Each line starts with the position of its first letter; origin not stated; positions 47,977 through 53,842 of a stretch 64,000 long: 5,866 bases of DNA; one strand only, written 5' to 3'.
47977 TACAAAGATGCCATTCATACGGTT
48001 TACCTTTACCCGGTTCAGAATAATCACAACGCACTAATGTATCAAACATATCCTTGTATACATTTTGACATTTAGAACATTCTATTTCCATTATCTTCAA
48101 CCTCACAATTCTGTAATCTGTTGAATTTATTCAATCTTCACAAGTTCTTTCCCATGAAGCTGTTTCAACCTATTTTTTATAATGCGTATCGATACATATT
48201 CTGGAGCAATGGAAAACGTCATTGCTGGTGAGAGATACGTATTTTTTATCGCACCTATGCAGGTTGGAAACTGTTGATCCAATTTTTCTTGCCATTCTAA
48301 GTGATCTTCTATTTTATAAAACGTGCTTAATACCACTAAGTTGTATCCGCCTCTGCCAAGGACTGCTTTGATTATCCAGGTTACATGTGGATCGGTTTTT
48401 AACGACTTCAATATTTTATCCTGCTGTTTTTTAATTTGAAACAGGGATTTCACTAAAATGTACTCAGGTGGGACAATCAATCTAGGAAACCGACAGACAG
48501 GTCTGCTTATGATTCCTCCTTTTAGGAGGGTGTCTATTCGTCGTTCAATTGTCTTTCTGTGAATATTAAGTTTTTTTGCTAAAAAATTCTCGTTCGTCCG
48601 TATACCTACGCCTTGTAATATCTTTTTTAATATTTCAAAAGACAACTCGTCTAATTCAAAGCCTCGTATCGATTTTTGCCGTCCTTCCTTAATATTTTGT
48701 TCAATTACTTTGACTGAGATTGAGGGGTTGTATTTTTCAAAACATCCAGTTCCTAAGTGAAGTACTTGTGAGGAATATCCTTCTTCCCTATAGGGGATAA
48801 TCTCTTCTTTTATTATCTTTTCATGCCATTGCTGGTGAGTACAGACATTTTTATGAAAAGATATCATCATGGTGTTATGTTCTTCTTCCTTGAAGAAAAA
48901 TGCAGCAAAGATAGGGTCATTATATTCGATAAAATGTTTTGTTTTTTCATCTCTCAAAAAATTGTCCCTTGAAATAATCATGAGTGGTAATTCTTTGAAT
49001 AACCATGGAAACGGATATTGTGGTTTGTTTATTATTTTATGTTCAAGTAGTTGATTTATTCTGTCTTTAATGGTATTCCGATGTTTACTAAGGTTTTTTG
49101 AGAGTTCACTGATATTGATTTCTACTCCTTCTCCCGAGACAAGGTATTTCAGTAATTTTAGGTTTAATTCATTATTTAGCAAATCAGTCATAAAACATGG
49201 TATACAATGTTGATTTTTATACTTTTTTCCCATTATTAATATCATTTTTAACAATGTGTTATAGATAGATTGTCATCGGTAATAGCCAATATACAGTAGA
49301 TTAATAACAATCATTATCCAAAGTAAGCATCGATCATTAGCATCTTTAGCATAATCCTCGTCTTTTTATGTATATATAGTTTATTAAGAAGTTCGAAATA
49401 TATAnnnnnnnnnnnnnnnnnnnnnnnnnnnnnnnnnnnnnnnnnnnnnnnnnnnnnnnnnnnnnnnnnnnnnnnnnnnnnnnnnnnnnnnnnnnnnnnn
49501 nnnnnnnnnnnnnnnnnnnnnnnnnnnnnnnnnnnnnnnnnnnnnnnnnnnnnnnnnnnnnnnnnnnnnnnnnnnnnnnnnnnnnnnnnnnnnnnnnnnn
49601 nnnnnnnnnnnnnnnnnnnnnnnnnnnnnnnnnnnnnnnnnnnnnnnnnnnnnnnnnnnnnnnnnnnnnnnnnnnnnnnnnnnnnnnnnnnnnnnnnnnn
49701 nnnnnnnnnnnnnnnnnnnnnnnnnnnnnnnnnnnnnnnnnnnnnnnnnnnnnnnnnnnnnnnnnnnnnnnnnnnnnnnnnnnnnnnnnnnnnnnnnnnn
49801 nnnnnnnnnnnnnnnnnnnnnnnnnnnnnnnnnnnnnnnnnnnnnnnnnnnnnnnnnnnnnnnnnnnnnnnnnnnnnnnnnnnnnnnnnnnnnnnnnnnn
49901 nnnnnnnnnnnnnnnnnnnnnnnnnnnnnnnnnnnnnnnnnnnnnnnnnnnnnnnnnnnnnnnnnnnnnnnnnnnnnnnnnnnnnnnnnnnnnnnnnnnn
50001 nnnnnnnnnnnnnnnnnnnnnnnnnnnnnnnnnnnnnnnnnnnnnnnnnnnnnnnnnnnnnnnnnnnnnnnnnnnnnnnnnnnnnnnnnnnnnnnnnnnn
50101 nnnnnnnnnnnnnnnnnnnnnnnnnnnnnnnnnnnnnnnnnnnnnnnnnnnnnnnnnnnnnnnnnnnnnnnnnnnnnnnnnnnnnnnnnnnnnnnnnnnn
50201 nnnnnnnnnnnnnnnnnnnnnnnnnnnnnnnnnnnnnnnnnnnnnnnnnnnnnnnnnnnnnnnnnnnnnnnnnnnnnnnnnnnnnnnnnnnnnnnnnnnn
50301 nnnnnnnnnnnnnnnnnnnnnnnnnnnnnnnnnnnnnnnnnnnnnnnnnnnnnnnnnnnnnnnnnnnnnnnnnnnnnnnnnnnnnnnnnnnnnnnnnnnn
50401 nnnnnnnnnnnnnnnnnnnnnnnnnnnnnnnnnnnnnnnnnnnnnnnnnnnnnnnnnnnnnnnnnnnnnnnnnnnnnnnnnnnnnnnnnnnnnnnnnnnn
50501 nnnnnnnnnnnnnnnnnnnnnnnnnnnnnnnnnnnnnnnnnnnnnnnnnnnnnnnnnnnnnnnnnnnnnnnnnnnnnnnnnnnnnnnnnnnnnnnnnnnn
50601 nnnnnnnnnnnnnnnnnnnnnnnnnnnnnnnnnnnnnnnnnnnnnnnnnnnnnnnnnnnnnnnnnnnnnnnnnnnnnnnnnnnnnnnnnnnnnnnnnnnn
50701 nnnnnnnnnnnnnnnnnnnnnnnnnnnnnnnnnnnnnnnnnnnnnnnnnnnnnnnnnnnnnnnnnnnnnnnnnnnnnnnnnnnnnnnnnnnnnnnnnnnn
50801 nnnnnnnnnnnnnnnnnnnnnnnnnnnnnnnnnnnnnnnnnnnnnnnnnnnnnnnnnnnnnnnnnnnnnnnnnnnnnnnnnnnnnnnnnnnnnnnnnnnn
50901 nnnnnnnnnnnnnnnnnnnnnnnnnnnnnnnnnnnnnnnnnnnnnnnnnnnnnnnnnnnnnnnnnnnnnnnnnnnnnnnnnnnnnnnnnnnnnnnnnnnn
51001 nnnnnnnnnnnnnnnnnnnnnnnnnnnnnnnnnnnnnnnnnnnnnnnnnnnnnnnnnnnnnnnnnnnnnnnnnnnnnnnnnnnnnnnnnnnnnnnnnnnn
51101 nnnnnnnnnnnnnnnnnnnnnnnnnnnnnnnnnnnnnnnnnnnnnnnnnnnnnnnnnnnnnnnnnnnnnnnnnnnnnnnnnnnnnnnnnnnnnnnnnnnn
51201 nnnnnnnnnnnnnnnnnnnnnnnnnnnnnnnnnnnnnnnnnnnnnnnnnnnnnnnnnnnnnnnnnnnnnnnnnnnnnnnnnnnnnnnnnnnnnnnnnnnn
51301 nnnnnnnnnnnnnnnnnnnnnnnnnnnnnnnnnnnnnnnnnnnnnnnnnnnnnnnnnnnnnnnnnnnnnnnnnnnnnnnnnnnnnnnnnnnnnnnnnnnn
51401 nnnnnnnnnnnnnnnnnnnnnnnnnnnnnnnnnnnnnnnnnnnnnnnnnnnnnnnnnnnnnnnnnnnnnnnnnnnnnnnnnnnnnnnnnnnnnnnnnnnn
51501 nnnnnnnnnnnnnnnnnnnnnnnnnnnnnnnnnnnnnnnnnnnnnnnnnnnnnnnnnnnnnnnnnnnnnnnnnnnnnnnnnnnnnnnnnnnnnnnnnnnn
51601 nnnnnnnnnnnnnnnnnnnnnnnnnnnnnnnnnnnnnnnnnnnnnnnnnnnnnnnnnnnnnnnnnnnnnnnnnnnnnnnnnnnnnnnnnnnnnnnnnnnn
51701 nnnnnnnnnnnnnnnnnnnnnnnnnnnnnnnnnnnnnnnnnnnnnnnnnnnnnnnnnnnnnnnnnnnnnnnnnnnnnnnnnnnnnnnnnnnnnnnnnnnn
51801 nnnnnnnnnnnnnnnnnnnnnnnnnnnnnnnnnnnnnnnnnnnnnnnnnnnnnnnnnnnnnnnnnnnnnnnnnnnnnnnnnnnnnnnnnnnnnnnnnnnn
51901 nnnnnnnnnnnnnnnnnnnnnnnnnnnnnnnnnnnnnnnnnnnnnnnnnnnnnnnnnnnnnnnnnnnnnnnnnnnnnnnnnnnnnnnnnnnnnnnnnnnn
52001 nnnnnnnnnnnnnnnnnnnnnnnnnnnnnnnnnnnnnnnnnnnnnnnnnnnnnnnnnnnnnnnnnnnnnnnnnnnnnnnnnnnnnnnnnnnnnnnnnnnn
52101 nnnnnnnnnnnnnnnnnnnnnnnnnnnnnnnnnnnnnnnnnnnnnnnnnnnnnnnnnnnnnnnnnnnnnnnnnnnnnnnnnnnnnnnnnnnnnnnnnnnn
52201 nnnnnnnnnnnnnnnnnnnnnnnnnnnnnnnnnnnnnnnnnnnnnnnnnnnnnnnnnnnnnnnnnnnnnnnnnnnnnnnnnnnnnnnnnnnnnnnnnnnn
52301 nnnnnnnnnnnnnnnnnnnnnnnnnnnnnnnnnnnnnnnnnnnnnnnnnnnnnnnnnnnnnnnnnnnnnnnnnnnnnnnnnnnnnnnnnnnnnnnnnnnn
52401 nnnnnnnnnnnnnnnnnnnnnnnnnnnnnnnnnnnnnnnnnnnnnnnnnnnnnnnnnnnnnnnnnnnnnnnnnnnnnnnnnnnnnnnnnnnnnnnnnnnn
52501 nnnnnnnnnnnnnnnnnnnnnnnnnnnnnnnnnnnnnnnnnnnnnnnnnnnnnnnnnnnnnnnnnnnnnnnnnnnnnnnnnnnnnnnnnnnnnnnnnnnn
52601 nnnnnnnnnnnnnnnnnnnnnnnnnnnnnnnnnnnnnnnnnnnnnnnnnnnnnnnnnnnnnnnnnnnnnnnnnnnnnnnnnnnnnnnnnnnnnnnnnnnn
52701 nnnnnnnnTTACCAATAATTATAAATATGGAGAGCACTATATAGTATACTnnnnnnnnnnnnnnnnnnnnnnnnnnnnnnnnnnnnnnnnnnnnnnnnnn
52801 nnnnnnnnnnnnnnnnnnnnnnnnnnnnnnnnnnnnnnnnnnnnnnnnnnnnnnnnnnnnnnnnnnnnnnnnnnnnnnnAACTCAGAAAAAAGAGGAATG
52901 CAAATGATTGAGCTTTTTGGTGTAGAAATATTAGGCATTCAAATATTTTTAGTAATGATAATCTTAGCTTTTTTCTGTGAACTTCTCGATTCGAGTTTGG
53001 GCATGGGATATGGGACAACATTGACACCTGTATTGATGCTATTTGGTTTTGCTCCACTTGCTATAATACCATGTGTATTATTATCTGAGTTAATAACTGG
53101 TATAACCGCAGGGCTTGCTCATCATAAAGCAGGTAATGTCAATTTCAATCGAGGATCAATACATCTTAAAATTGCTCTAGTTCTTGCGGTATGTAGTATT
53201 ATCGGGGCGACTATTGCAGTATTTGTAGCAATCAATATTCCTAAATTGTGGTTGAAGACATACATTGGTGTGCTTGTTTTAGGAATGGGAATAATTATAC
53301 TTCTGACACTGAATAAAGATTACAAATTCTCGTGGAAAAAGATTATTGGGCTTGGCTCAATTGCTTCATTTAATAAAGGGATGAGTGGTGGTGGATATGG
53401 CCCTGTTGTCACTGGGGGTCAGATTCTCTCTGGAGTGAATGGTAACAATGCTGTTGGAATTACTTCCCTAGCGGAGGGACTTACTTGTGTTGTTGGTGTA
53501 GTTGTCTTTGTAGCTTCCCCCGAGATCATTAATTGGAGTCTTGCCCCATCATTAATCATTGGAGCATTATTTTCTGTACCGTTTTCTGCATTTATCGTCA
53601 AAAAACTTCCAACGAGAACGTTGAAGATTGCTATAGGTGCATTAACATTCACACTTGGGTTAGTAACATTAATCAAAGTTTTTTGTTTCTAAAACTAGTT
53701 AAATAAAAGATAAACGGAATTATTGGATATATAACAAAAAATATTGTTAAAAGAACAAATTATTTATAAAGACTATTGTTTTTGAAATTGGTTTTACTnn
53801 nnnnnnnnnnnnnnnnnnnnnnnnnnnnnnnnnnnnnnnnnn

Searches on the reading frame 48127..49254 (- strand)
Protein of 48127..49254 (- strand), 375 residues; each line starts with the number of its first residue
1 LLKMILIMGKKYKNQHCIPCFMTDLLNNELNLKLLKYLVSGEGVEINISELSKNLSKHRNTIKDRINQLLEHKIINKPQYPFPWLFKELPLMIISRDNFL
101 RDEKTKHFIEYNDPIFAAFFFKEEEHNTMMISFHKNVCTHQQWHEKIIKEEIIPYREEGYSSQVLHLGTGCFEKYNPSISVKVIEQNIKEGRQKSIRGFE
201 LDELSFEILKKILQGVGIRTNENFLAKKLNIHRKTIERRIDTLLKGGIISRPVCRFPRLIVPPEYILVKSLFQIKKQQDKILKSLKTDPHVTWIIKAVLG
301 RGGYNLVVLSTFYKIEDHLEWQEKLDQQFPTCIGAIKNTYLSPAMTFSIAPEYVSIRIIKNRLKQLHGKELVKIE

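Call 3: search_protein_families(library=pfam, proteins=[window:48127-49254:-], max_evalue=1)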
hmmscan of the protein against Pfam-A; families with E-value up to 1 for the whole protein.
window:48127-49254:- (375 aa): 15 families
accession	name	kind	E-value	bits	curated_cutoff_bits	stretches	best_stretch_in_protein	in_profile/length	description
PF13556.12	HTH_30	-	2.2e-05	24.6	27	2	47-69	14-36/59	PucR C-terminal helix-turn-helix domain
PF12840.13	HTH_20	-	2.4e-05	24.6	27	1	29-76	4-49/51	Helix-turn-helix domain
PF08279.18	HTH_11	-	2.5e-05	24.5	25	1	223-247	19-43/55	HTH domain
PF01047.28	MarR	-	3.8e-05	23.9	24.6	1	205-251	5-49/59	MarR family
PF13730.12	HTH_36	-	6.1e-05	23.2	25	2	224-249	30-55/55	Helix-turn-helix domain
PF13412.12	HTH_24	-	0.0014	18.6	21.9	1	225-249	23-47/48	Winged helix-turn-helix DNA-binding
PF13404.12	HTH_AsnC-type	-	0.0058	16.9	27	0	225-243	23-41/42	AsnC-type helix-turn-helix domain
PF25212.1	HVO_A0114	-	0.0067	16.6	27.6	1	29-77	22-68/84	HVO_A0114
PF14394.12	DUF4423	-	0.0082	16.4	30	1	212-251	29-68/165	Domain of unknown function (DUF4423)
PF07278.17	DUF1441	-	0.063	13.6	35.1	0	46-68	1-23/147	Protein of unknown function (DUF1441)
PF25213.1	HVO_A0261_N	-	0.086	13.2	35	0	225-251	30-56/86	HVO_A0261 N-terminal domain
PF13551.12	HTH_29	-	0.16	12.6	28.1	0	208-248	4-41/64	Winged helix-turn helix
PF13518.12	HTH_28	-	0.16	12.5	25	1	207-248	4-41/52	Helix-turn-helix domain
PF07453.19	NUMOD1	-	0.19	12.5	22.8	0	225-238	22-35/37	NUMOD1 domain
PF11427.14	HTH_Tnp_Tc3_1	-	0.53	10.6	21.1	1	46-63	21-38/50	Tc3 transposase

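Call 4: search_protein_families(library=ncbifam, proteins=[window:48127-49254:-], max_evalue=1)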
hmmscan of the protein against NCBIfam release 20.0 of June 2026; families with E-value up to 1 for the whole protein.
window:48127-49254:- (375 aa): 8 families
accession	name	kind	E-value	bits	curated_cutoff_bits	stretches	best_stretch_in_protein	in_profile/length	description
NF053606.1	Sta1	subfamily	7.4e-10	38.8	80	2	199-251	16-66/100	Sta1 family transcriptional regulator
TIGR01884.1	cas_HTH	subfamily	1.9e-07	30.7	60.2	2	199-252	138-189/202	CRISPR-associated CARF protein Csa3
NF053758.1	ChrTpTrnRegChrS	equivalog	2.7e-06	27.3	250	2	195-292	6-101/158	chromate efflux transcriptional regulator ChrS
NF040939.2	trans_reg_lrs14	equivalog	3.7e-06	26.9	90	2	199-253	17-70/103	Lrs14 family HTH-type transcriptional regulator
NF008384.0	PRK11179.1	equivalog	0.0007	19.4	227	1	199-250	5-54/153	transcriptional regulator AsnC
NF040947.1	trans_reg_LysM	equivalog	0.0048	16.7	180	1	218-316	16-109/136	HTH-type transcriptional regulator LysM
NF050824.1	TransRegRv1453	equivalog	0.14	11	600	0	218-243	352-377/404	Rv1453 family transcriptional regulator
NF007341.0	PRK09834.1-3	equivalog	0.23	10.5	269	0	208-251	16-59/274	DNA-binding transcriptional regulator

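Call 66: find_homologous_proteins(query=window:48127-49254:-, max_evalue=0.001)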
Query window:48127-49254:- (375 aa): 183 proteins with E <= 0.001 among 3141 candidates; the best 120 are listed.
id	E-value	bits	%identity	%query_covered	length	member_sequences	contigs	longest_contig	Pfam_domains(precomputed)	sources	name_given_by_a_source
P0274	1.4e-247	839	100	99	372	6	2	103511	PF01047.29,PF12840.14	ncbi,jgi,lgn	-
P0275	1.2e-226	770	93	97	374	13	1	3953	PF08279.19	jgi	-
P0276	8.8e-224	760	89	98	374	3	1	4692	PF01047.29,PF13412.13,PF08279.19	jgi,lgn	-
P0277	1.1e-216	737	91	94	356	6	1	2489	PF08279.19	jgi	-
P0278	4.3e-200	683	84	90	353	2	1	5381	-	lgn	-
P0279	8.0e-197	672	83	94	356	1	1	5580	PF08279.19,PF13730.13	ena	-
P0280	1.5e-193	661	83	93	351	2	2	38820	-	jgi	jgi:hypothetical protein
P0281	2.5e-193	660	80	94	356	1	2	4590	PF08279.19,PF13730.13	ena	-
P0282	7.7e-193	659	81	94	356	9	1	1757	PF08279.19,PF13730.13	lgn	-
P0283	4.5e-191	653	79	94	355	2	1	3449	-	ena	-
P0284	6.2e-190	649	79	90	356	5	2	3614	PF08279.19,PF13730.13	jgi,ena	-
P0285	2.2e-188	644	78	94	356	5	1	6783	PF01047.29,PF12840.14,PF08279.19,PF13730.13,PF13556.13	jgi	-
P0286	3.5e-188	643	81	92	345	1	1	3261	-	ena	-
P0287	1.2e-186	638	81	94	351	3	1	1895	PF08279.19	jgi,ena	-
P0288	2.4e-186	637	79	94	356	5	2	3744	PF13412.13,PF08279.19,PF13730.13,PF07278.19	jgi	-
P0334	6.0e-126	439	57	94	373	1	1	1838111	PF13556.13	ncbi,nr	ncbi:MAG: helix-turn-helix transcriptional regulator [Candidatus Bathyarchaeota archaeon]|nr:MAG: he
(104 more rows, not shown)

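Call 67: find_encoding_contigs(protein=P0334, flank=5000, max_places=2)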
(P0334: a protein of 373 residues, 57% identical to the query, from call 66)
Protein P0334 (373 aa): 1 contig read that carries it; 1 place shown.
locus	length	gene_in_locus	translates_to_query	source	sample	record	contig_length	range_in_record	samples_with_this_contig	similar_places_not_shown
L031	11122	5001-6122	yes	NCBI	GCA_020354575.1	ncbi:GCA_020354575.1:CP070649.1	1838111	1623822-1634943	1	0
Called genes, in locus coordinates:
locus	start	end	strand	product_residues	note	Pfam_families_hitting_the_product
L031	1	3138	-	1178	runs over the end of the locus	PF07992:Pyr_redox_2 (weak), PF12831:FAD_oxidored (weak), PF00037:Fer4 (weak), PF13187:Fer4_9 (weak), PF07992:Pyr_redox_2, PF13237:Fer4_10, PF14697:Fer4_21, PF02662:FlpD, +18 more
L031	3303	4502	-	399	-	PF02812:ELFV_dehydrog_N, PF00208:ELFV_dehydrog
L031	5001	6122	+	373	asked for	PF13556:HTH_30 (faint)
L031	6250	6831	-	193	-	-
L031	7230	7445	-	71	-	-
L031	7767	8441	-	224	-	PF00702:Hydrolase, PF06888:Put_Phosphatase (weak), PF12710:HAD, PF13419:HAD_2 (faint)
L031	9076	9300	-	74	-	-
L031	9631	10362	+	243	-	PF01061:ABC2_membrane, PF12698:ABC2_membrane_3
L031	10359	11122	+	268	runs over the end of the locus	PF01061:ABC2_membrane, PF12698:ABC2_membrane_3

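Call 77: predict_structure(alignment_id=A4)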
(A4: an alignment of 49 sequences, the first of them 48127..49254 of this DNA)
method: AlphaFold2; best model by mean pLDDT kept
length: 375 residues; sequences in the alignment: 49
mean_pLDDT: 85.9   pTM: 0.82
mean pLDDT of the five models: 85.9, 84.9, 84.8, 84.5, 82.3
residues with pLDDT >= 90: 236; 70-90: 89; 50-70: 27; < 50: 23
segments of 3 or more residues with pLDDT < 50: 1-21
pLDDT, mean of each block of 10 residues (from residue 1): 29 33 80 96 96 98 97 93 91 86 82 84 63 93 89 77 84 91 94 92 96 96 97 97 95 84 90 94 96 87 88 95 95 92 68 87 85 62
secondary structure, 60 per line:
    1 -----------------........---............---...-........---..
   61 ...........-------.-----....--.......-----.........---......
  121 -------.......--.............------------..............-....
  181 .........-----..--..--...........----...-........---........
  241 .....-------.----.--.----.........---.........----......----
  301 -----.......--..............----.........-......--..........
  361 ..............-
elements in order: H18-25 H29-40 E44-46 H48-55 H59-71 H85-88 E91-97 H103-111 E115-120 E128-134 H137-149 E162-168 E172-175 H177-189 H203-213 E218-220 H222-229 H233-245 E266-274 H278-286 E291-296 E306-312 H315-328 E333-341 E346-348 H351-374

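Call 86: search_protein_families(library=padloc, proteins=[window:48127-49254:-], max_evalue=0.01)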
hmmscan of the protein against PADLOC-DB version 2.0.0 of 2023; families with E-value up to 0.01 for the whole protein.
window:48127-49254:- (375 aa): 13 families
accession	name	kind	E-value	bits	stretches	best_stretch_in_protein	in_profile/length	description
PDLC01268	CasR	-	3.1e-08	31.8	2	190-250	111-168/179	"CAS-I,CAS-II,CAS-III,CAS-IV,CAS-V,CAS-VI; associated_signaling"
PDLC01434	CasR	-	5.7e-08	30.8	2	200-253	125-175/191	"CAS-I,CAS-II,CAS-III,CAS-IV,CAS-V,CAS-VI; associated_signaling"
PDLC01044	Csa3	-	3.5e-07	28.3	1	180-249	113-179/194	Type I-A associated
PDLC01879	CARF3--CARF_TM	-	2.9e-06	25.1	1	29-77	156-202/222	-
PDLC01438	Csa3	-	3.9e-06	25.1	1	25-80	144-193/305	"CAS-I,CAS-II,CAS-III,CAS-IV,CAS-V,CAS-VI; associated_signaling"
PDLC01848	CARF3--CARF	-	4e-06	24.6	0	201-250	135-180/197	-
PDLC01858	CARF3--CARF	-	8.4e-06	23.8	1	192-251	133-189/204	-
PDLC01853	CARF3--CARF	-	1.3e-05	22.9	0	207-251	142-186/209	-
PDLC01852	CARF3--CARF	-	1.6e-05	22.9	0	31-76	145-188/208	-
PDLC01866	CARF3--CARF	-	3.5e-05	21.9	0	198-251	134-185/207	-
PDLC04789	PDC-S01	-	4.4e-05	20.7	0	27-75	195-243/375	-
PDLC01850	CARF3--CARF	-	6.8e-05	20.8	0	201-250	143-190/209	-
PDLC03963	SoFic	-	0.00051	17.5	0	202-252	292-339/361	-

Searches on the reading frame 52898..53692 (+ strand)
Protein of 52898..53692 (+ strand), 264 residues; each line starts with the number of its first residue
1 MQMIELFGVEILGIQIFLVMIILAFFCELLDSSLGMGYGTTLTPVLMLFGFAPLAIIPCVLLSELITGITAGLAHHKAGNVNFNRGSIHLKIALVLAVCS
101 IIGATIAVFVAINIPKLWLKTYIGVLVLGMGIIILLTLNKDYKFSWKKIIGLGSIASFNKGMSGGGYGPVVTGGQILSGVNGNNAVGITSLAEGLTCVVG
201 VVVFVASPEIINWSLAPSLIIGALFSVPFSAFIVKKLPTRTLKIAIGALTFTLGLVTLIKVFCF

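Call 3: search_protein_families(library=pfam, proteins=[window:52898-53692:+], max_evalue=1)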
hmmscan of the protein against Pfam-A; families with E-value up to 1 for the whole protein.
window:52898-53692:+ (264 aa): 1 family
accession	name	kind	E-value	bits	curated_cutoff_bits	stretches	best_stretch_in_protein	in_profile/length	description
PF01925.25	TauE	-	2.6e-30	106.3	32.6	1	21-255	2-235/237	Sulfite exporter TauE/SafE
